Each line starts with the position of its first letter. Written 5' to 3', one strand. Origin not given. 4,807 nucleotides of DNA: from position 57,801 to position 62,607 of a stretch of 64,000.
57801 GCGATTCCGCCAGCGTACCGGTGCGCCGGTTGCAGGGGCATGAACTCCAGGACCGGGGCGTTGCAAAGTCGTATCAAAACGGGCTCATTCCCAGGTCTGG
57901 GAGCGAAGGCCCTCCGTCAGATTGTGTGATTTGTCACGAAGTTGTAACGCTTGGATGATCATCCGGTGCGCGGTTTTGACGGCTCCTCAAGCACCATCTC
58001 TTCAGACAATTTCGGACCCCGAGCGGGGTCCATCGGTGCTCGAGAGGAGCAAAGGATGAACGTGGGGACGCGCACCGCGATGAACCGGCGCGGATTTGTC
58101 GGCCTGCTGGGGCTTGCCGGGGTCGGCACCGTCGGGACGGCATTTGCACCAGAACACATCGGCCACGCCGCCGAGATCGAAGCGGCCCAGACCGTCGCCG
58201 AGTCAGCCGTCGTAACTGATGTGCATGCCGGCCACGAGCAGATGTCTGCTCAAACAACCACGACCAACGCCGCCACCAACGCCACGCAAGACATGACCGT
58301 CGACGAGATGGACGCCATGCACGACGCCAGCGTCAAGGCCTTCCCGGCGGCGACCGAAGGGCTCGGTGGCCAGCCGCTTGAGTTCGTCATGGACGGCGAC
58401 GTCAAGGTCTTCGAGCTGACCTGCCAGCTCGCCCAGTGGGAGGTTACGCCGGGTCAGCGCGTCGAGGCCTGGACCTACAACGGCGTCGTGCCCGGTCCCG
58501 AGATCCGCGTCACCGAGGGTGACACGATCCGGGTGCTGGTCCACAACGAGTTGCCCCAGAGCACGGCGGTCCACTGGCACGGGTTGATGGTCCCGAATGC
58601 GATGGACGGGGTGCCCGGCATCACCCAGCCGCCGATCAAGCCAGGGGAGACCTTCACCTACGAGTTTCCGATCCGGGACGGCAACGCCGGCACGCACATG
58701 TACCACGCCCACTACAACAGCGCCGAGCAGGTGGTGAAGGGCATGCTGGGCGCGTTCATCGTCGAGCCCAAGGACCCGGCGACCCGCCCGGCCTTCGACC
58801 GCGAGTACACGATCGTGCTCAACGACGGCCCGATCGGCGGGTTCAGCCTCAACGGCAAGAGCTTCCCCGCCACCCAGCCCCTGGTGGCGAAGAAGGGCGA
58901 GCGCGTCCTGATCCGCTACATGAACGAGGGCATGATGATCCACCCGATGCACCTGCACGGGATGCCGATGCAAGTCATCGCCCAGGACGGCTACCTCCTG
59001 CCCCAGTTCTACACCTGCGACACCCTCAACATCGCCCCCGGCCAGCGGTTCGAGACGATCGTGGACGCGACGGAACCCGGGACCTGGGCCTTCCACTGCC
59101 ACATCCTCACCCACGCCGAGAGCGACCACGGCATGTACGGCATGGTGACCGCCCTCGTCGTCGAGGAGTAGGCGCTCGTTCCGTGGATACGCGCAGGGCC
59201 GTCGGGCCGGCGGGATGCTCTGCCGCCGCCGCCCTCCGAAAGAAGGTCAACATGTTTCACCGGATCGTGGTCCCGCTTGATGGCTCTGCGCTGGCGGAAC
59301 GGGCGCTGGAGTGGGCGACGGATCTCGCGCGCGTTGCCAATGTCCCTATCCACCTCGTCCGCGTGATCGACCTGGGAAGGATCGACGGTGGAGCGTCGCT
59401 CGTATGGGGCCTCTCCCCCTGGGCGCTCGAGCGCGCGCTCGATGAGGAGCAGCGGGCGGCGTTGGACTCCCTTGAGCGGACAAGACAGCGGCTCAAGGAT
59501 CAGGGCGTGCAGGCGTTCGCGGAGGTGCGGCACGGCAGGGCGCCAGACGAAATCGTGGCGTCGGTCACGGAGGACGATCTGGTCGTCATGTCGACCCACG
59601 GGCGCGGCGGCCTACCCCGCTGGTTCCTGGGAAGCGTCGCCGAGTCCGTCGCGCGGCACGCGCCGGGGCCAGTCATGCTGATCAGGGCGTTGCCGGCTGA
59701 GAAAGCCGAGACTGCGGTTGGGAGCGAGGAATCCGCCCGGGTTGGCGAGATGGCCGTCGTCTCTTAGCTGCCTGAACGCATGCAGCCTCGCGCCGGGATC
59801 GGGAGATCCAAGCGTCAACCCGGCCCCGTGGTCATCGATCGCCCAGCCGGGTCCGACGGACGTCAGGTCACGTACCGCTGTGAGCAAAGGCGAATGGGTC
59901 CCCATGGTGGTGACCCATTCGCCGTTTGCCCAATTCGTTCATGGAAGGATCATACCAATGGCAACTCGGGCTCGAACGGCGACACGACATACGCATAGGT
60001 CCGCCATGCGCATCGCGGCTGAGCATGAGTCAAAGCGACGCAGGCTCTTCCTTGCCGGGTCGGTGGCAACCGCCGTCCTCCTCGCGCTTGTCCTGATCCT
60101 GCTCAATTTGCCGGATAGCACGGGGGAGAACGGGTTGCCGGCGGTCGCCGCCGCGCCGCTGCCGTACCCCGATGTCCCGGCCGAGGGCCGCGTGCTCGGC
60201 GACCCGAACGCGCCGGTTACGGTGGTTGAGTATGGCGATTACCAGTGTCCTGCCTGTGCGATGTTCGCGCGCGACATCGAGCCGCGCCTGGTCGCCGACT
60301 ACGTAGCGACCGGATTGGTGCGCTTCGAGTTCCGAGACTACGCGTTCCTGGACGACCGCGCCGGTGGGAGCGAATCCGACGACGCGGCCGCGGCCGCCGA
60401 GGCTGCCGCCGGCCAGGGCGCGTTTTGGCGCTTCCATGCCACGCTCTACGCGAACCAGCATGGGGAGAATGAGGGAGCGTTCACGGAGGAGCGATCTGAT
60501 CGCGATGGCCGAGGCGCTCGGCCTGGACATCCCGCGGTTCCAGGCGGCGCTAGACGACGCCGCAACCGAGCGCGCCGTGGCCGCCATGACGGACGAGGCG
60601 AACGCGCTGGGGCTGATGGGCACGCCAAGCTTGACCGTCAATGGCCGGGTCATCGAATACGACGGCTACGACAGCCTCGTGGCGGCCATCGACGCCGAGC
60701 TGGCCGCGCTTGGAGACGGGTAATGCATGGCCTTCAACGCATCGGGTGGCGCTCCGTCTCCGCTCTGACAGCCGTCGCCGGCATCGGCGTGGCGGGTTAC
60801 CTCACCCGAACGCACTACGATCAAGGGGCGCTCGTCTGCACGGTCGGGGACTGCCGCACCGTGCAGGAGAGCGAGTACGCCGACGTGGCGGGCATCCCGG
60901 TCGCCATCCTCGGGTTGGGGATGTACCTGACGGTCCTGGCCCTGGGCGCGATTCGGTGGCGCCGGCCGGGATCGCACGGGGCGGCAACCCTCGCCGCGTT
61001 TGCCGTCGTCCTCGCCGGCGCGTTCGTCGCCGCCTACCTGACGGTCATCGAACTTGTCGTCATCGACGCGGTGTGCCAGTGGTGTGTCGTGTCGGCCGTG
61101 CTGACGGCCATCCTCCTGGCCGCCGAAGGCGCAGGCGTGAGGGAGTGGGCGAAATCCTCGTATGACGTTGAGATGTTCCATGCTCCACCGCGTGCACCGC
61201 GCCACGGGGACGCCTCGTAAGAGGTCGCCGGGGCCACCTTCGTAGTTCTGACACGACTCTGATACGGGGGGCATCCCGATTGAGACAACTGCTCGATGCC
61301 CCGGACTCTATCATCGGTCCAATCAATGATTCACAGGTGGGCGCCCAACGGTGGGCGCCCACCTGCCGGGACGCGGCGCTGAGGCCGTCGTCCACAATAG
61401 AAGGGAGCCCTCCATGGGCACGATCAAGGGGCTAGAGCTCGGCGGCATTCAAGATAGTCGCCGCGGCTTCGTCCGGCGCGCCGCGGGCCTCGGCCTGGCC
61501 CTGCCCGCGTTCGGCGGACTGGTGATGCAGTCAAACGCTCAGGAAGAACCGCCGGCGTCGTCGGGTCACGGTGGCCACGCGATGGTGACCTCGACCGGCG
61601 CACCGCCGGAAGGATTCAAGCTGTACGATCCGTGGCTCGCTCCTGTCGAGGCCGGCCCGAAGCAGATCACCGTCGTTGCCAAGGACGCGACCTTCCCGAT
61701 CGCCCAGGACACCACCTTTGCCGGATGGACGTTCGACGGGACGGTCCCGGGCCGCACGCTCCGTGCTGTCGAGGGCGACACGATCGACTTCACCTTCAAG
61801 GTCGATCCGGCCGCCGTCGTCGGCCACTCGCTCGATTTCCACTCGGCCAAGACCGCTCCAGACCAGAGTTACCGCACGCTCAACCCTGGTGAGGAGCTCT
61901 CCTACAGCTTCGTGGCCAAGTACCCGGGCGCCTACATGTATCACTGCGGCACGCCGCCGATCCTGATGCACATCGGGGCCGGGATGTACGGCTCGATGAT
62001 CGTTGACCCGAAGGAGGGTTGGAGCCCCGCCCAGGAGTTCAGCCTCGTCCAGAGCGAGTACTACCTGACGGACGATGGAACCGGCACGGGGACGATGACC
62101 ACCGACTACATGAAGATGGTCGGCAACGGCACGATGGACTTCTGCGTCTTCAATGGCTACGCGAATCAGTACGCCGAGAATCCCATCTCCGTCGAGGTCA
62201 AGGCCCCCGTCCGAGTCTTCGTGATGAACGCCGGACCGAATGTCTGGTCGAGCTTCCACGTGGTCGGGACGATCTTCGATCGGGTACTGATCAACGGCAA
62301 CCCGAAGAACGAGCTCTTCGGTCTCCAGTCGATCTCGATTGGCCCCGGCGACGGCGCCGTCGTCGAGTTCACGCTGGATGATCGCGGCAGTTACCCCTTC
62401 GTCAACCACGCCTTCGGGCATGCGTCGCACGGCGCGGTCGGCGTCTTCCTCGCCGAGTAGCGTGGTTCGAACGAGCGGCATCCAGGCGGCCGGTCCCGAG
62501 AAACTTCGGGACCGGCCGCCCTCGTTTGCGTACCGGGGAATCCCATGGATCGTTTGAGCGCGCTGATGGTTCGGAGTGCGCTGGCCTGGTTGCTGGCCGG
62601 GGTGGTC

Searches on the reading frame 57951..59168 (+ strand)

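Call 41: search_protein_families(library=pfam, proteins=[window:57951-59168:+], max_evalue=0.001)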
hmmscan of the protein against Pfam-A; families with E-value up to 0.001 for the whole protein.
window:57951-59168:+ (406 aa): 3 families
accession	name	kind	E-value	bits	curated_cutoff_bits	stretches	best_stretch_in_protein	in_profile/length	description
PF07732.21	Cu-oxidase_3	-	8.1e-47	158.6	21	2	160-274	4-117/119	Multicopper oxidase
PF07731.20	Cu-oxidase_2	-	8e-26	90.9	20.4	1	296-399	23-131/137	Multicopper oxidase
PF00394.28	Cu-oxidase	-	1.8e-10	41.6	21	1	307-404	56-153/157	Multicopper oxidase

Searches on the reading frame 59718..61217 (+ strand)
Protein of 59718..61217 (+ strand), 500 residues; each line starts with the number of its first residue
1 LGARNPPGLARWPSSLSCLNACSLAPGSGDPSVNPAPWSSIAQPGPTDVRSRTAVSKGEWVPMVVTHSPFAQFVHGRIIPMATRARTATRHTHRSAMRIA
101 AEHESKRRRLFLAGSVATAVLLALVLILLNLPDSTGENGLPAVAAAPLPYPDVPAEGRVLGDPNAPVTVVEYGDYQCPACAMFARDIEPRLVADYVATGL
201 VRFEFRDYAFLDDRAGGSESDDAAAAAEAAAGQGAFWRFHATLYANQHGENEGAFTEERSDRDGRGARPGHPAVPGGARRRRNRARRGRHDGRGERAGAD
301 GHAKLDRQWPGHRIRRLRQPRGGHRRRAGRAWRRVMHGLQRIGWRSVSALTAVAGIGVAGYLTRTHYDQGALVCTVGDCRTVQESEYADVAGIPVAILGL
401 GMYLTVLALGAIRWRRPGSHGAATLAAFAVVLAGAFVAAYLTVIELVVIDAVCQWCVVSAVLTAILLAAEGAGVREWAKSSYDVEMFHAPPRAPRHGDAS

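Call 22: search_protein_families(library=pfam, proteins=[window:59718-61217:+], max_evalue=0.01)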
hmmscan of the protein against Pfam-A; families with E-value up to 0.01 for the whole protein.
window:59718-61217:+ (500 aa): 2 families
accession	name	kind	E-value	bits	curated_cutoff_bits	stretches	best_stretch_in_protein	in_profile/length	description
PF07884.19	VKOR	-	1.7e-23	83.6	27.5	1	349-468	4-131/134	Vitamin K epoxide reductase family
PF13462.12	Thioredoxin_4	-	7.5e-19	68.9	23.2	1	157-253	5-97/165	Thioredoxin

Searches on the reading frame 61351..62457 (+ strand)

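Call 41: search_protein_families(library=pfam, proteins=[window:61351-62457:+], max_evalue=0.001)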
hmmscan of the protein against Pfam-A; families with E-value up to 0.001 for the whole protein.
window:61351-62457:+ (369 aa): 3 families
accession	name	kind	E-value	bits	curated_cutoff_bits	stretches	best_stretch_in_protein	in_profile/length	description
PF07731.20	Cu-oxidase_2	-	4.8e-12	46.2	20.4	1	176-221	94-136/137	Multicopper oxidase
PF07732.21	Cu-oxidase_3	-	5.1e-11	43.1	21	1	119-222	11-118/119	Multicopper oxidase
PF00127.26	Copper-bind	-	0.00035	21.4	21.2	0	155-218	33-98/99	Copper binding proteins, plastocyanin/azurin family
